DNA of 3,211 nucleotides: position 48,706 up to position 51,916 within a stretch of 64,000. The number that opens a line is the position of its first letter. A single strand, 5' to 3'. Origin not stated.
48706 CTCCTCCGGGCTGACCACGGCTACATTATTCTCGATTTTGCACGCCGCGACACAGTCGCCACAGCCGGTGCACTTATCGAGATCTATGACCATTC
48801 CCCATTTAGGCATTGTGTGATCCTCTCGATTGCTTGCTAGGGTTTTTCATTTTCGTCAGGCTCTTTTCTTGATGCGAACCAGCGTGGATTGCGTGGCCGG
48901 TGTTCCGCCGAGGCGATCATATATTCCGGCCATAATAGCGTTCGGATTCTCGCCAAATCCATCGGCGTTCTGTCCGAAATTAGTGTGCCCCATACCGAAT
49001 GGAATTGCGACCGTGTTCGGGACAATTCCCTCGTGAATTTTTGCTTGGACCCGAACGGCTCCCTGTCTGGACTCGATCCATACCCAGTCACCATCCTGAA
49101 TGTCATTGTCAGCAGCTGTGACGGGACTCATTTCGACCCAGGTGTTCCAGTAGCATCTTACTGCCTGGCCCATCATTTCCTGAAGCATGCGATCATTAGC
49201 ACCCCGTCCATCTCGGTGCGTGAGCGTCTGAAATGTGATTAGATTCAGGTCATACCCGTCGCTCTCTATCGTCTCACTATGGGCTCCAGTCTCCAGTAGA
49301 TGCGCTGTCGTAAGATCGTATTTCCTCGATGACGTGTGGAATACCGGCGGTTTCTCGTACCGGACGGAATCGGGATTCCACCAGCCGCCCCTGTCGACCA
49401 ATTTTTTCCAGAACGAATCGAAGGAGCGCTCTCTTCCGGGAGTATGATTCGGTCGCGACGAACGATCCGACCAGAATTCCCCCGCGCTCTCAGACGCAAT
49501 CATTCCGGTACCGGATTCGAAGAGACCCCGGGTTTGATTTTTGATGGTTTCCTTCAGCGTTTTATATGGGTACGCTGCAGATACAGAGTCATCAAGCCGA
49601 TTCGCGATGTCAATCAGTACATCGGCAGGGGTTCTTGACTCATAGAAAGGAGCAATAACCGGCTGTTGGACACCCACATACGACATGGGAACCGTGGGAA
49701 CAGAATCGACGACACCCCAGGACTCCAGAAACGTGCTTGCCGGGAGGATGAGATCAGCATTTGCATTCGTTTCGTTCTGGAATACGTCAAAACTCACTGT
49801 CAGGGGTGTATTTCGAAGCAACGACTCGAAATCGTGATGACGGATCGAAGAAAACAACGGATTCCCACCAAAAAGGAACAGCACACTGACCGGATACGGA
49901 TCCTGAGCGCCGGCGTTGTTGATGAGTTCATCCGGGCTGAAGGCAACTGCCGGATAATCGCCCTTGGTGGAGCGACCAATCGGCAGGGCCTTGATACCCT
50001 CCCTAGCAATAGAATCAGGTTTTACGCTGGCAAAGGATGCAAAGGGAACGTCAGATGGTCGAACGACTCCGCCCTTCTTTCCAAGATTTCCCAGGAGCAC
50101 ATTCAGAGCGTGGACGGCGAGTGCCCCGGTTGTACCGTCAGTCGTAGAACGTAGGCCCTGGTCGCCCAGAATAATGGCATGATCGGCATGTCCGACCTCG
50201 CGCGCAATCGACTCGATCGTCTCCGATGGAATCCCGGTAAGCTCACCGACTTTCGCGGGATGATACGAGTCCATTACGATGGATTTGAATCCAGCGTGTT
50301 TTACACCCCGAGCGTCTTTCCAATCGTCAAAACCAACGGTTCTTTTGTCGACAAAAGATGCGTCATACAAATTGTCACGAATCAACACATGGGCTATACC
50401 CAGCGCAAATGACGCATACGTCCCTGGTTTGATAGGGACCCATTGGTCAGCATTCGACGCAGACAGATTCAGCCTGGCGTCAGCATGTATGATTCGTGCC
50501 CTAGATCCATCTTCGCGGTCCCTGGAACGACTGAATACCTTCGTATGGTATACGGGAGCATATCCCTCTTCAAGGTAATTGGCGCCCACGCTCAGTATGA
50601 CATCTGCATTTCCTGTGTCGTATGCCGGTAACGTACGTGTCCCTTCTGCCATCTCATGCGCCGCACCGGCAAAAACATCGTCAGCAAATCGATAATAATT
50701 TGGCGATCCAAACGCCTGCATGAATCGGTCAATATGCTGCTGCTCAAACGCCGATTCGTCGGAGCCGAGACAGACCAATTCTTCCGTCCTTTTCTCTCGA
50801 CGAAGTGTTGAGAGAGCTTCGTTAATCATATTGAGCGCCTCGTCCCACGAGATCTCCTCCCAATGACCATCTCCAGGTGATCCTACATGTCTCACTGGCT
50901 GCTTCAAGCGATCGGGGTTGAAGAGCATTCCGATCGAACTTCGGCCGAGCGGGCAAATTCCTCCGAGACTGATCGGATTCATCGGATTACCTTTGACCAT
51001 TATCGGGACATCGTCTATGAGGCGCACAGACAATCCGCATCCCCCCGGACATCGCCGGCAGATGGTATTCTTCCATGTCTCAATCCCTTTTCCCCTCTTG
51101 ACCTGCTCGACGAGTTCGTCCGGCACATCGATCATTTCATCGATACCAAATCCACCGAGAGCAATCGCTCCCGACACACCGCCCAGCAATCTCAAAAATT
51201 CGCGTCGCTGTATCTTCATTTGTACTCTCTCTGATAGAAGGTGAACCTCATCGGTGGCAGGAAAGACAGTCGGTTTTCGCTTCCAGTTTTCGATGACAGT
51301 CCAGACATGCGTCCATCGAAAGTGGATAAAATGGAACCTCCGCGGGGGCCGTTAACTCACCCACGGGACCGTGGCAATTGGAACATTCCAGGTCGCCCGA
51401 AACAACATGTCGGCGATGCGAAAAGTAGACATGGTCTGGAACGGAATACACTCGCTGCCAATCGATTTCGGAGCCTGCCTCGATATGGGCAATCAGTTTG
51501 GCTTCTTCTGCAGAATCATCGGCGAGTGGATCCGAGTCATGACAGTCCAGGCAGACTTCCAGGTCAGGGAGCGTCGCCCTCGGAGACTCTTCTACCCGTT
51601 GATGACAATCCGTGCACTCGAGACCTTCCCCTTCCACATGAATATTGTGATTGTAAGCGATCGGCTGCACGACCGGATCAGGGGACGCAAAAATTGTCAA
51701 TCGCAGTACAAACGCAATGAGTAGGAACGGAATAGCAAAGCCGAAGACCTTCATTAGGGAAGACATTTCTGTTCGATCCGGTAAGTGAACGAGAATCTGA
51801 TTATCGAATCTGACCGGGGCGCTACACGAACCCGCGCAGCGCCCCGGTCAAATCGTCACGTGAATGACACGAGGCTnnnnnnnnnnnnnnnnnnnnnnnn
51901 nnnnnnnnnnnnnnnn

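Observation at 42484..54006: Candidate extracellular electron-transfer system: ACIII/Qrc-like quinone module + porin-cytochrome triad + T9SS-sorted heme-domain protein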

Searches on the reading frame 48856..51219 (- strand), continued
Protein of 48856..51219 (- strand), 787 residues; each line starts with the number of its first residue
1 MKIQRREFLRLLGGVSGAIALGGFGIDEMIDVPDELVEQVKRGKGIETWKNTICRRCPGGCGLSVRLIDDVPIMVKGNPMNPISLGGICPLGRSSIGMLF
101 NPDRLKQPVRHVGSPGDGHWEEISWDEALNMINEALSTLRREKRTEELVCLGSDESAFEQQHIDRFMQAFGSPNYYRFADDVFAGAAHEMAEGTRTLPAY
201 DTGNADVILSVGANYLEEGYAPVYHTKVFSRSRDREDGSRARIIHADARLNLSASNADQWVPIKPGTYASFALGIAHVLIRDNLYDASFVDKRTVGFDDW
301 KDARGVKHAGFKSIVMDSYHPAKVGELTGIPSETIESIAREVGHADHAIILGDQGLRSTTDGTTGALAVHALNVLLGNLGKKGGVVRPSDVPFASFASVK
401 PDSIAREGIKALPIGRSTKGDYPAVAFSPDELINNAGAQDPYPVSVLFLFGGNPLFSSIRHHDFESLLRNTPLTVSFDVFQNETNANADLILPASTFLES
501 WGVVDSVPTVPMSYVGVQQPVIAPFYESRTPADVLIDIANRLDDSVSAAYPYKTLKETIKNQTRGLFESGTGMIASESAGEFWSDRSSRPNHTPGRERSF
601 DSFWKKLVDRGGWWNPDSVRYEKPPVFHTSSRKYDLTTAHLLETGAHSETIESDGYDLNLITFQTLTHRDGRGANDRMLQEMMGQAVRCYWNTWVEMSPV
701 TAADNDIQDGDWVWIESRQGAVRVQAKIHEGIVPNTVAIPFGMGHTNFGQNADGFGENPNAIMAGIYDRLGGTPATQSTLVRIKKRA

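Call 35: find_encoding_contigs(protein=P0172, flank=10000, max_places=3)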
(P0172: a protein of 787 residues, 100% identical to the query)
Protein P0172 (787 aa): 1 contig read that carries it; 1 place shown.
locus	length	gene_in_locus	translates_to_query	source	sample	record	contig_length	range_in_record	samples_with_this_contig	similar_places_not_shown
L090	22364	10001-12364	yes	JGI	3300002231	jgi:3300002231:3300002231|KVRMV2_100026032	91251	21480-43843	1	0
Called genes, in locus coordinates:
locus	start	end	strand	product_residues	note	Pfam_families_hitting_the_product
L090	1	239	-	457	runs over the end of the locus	-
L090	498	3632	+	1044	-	PF23748:Beta-prop_LRRK2 (faint), PF07494:Reg_prop (weak), PF07495:Y_Y_Y, PF07536:HWE_HK (weak), PF07568:HisKA_2, PF02518:HATPase_c, PF13581:HATPase_c_2 (weak)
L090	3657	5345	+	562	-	-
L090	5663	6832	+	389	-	-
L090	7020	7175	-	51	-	-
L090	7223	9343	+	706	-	-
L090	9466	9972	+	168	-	PF02085:Cytochrom_CIII (faint), PF14522:Cytochrome_C7 (weak), PF09699:Paired_CXXCH_1 (faint), PF14537:Cytochrom_c3_2 (faint), PF14522:Cytochrome_C7 (weak)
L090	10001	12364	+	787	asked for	PF04879:Molybdop_Fe4S4 (weak), PF00384:Molybdopterin, PF01568:Molydop_binding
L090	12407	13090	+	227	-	PF00037:Fer4 (faint), PF12797:Fer4_2 (weak), PF12838:Fer4_7 (weak), PF13183:Fer4_8 (weak), PF13187:Fer4_9 (weak), PF13237:Fer4_10 (weak), PF13247:Fer4_11, PF13187:Fer4_9 (weak), +5 more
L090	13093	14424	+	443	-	-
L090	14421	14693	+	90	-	-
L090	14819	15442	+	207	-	PF02085:Cytochrom_CIII (faint), PF14522:Cytochrome_C7 (faint), PF22113:Mtrc-MtrF_II-IV_dom (weak), PF13435:Cytochrome_C554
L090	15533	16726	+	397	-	-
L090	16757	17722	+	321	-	PF14537:Cytochrom_c3_2 (faint), PF14522:Cytochrome_C7 (faint)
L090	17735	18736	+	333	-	PF14522:Cytochrome_C7 (faint), PF14537:Cytochrom_c3_2 (faint), PF09698:GSu_C4xC__C2xCH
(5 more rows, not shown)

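Call 40: find_related_loci(query=A3, collection=metagenome_contigs, flank=10000)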
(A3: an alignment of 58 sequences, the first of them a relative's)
Query A3 (787 aa) in metagenome_contigs; peptide patterns used: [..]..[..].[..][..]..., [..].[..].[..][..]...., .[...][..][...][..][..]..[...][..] (x = any residue, [..] = any of these).
600 stretches matched a pattern (row limit reached: there are more); 541 encode a relative of the query (tblastn E <= 1e-3); the best 80 are kept; 80 distinct loci.
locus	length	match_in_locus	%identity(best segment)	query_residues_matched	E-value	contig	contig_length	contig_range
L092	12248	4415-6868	43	1-783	0e+0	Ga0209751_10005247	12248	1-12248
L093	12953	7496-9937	43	1-783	0e+0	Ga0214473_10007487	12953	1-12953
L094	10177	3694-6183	37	1-785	2e-178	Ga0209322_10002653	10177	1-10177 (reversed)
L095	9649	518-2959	37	1-785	2e-176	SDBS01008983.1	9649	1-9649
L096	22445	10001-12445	36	1-785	2e-172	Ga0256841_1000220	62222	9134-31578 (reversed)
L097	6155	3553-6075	36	1-785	2e-172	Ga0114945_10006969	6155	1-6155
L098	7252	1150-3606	35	3-785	6e-170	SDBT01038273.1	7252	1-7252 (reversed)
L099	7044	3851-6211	35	1-785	3e-165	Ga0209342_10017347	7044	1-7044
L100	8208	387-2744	36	1-785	7e-165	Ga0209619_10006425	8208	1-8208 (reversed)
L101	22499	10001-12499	34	1-785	2e-162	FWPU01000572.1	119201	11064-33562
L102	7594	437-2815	35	1-785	1e-160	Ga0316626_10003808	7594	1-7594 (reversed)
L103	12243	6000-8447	34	3-783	5e-158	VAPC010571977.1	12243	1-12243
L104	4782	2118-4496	34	1-785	2e-160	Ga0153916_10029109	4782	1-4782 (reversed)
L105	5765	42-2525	33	1-785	1e-158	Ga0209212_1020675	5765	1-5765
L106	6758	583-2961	34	1-785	5e-157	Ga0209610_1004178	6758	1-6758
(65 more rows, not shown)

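Call 43: find_encoding_contigs(protein=P0221, flank=10000, max_places=1)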
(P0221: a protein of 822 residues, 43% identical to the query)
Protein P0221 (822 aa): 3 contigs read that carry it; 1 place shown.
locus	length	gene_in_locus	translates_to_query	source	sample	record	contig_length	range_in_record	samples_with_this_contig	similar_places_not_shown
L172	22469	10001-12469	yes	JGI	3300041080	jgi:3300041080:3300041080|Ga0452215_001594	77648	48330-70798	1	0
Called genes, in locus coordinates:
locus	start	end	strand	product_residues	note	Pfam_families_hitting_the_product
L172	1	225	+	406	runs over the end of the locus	PF09459:EB_dh, PF18962:Por_Secre_tail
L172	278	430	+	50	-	-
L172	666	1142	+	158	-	PF00027:cNMP_binding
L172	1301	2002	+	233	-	PF14691:Fer4_20, PF01266:DAO (weak), PF07992:Pyr_redox_2 (weak), PF13450:NAD_binding_8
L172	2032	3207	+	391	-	PF07992:Pyr_redox_2, PF13738:Pyr_redox_3 (weak), PF13187:Fer4_9 (faint), PF13237:Fer4_10 (faint), PF00037:Fer4 (weak), PF12838:Fer4_7, PF13484:Fer4_16 (weak), PF00037:Fer4 (weak), +1 more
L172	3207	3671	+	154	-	PF00355:Rieske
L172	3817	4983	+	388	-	PF00033:Cytochrome_B, PF14358:DUF4405 (weak), PF13631:Cytochrom_B_N_2, PF00032:Cytochrom_B_C (weak)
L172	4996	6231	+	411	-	PF13435:Cytochrome_C554 (faint), PF14522:Cytochrome_C7 (faint), PF02433:FixO (faint), PF00034:Cytochrom_C, PF13442:Cytochrome_CBB3 (weak)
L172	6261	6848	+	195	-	PF14522:Cytochrome_C7 (faint), PF22113:Mtrc-MtrF_II-IV_dom (faint), PF13435:Cytochrome_C554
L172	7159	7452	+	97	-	PF13435:Cytochrome_C554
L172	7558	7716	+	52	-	-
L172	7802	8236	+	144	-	PF00355:Rieske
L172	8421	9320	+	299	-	PF00033:Cytochrome_B, PF13631:Cytochrom_B_N_2, PF00032:Cytochrom_B_C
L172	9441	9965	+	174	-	PF02085:Cytochrom_CIII (faint), PF14522:Cytochrome_C7 (weak)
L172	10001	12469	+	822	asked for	PF04879:Molybdop_Fe4S4, PF00384:Molybdopterin, PF01568:Molydop_binding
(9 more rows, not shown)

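Call 44: find_encoding_contigs(protein=P0250, flank=10000, max_places=1)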
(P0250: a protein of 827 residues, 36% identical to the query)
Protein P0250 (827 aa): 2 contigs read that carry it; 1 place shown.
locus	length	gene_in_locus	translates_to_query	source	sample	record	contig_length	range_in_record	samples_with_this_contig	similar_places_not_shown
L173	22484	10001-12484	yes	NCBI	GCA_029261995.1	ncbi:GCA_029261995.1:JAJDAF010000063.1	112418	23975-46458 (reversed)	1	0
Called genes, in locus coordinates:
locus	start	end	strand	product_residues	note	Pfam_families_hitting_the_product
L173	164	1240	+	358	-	PF06580:His_kinase, PF13581:HATPase_c_2 (weak), PF02518:HATPase_c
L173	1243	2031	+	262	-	PF00072:Response_reg, PF04397:LytTR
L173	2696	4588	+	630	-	PF00672:HAMP, PF08448:PAS_4, PF13426:PAS_9, PF00512:HisKA, PF02518:HATPase_c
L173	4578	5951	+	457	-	PF00072:Response_reg, PF00158:Sigma54_activat, PF14532:Sigma54_activ_2, PF07728:AAA_5 (weak), PF25601:AAA_lid_14, PF02954:HTH_8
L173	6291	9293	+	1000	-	PF09459:EB_dh, PF03351:DOMON (faint), PF06452:CBM9_1 (faint), PF09459:EB_dh, PF18962:Por_Secre_tail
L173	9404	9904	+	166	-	PF02085:Cytochrom_CIII (faint), PF14522:Cytochrome_C7 (weak), PF14537:Cytochrom_c3_2 (faint), PF14522:Cytochrome_C7 (weak)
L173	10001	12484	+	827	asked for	PF04879:Molybdop_Fe4S4, PF00384:Molybdopterin, PF01568:Molydop_binding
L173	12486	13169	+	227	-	PF00037:Fer4 (weak), PF12797:Fer4_2 (weak), PF12837:Fer4_6 (weak), PF12838:Fer4_7 (faint), PF13183:Fer4_8 (faint), PF13187:Fer4_9 (faint), PF13237:Fer4_10 (weak), PF13247:Fer4_11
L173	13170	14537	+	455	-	PF03916:NrfD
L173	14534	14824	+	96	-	-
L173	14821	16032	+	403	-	PF02433:FixO (faint), PF13442:Cytochrome_CBB3 (faint), PF09699:Paired_CXXCH_1 (faint), PF11845:Tll0287-like (faint), PF00034:Cytochrom_C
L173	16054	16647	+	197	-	PF14522:Cytochrome_C7 (faint), PF13435:Cytochrome_C554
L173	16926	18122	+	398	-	PF14376:Haem_bd (faint), PF00034:Cytochrom_C (faint), PF09699:Paired_CXXCH_1 (faint), PF13442:Cytochrome_CBB3 (faint)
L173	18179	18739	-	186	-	PF03352:Adenine_glyco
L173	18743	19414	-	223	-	PF00881:Nitroreductase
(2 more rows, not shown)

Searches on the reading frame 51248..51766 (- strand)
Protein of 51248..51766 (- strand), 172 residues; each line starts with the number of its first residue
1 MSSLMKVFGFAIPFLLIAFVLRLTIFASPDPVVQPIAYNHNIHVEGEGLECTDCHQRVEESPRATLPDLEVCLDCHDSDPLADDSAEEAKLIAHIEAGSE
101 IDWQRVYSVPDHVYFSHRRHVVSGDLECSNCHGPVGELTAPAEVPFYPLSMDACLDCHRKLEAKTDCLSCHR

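Call 4: search_protein_families(library=pfam, proteins=[window:51248-51766:-], max_evalue=0.01)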
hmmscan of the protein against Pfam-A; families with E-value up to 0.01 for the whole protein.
window:51248-51766:- (172 aa): 4 families
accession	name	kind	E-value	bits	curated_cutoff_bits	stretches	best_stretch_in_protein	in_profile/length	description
PF14522.11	Cytochrome_C7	-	6.6e-14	51.9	24.8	2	113-172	1-67/67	Cytochrome c7 and related cytochrome c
PF02085.21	Cytochrom_CIII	-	2.6e-07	31.4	22.9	1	32-94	17-70/101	Class III cytochrome C family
PF14537.11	Cytochrom_c3_2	-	1.3e-06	29.2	25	1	46-132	4-64/79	Cytochrome c3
PF09699.15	Paired_CXXCH_1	-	4.2e-06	26.8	20.6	1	48-79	7-39/41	Doubled CXXCH motif (Paired_CXXCH_1)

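Call 5: search_protein_families(library=ncbifam, proteins=[window:51248-51766:-], max_evalue=0.01)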
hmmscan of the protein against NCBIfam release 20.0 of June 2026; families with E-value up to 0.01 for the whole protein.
window:51248-51766:- (172 aa): 9 families
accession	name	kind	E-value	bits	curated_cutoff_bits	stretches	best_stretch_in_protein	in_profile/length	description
NF041781.1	mnquin_red_QrcA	equivalog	1.1e-27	96.8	180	1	9-172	7-174/174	menaquinone reductase multiheme cytochrome c subunit QrcA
TIGR04257.1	nanowire_3heme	domain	4.1e-07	30.1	40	2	34-77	11-59/75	c(7)-type cytochrome triheme domain-containing protein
NF041028.1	decahem_GSU2203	exception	1.5e-05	24.4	325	0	36-77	114-156/317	GSU2203 family decaheme c-type cytochrome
NF045722.1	c3_cytochr_TmcA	equivalog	0.0003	20.7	114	0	35-80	43-91/125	acidic tetraheme cytochrome c3 TmcA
TIGR03508.1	decahem_SO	subfamily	0.0016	17.9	192.2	0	45-78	91-126/258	DmsE family decaheme c-type cytochrome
TIGR02419.1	C4_traR_proteo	subfamily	0.0017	18.9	59.7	1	44-76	27-60/64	phage/conjugal plasmid C-4 type zinc finger protein, TraR family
NF040971.1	cytc_ExtS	equivalog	0.002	17.5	100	0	15-66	7-57/262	selenite/tellurite reduction operon c-type cytochrome lipoprotein ExtS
TIGR03507.1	decahem_SO1788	subfamily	0.0033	15.9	209.3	0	116-160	481-519/672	OmcA/MtrC family decaheme c-type cytochrome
NF045713.1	CxxCH_16_HmcA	equivalog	0.0063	15.2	400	0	50-89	113-152/541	sulfate respiration complex hexadecaheme cytochrome HmcA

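Call 65: search_solved_structures(query=window:51248-51766:-, max_evalue=0.01)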
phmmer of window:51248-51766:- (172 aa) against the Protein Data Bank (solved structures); distinct sequences matched with E-value up to 0.01: 6.
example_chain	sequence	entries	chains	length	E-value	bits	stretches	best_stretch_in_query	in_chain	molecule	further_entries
8k9e_A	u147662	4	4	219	2.2e-24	89.1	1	15-162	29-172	Cytochrome c7-like domain-containing protein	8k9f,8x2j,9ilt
6btm_A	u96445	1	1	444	3.4e-24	88.5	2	99-166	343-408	Alternative Complex III subunit A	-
6f0k_A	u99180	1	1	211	4.9e-23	84.7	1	33-162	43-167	Cytochrome c family protein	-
6lod_A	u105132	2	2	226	6.6e-23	84.3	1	37-162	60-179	MULTIHEME_CYTC domain-containing protein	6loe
3ouq_A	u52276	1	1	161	0.00018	24.2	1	34-171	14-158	Cytochrome c family protein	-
6r2q_A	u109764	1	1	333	0.00079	22.2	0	125-172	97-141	Cystathionine beta-synthase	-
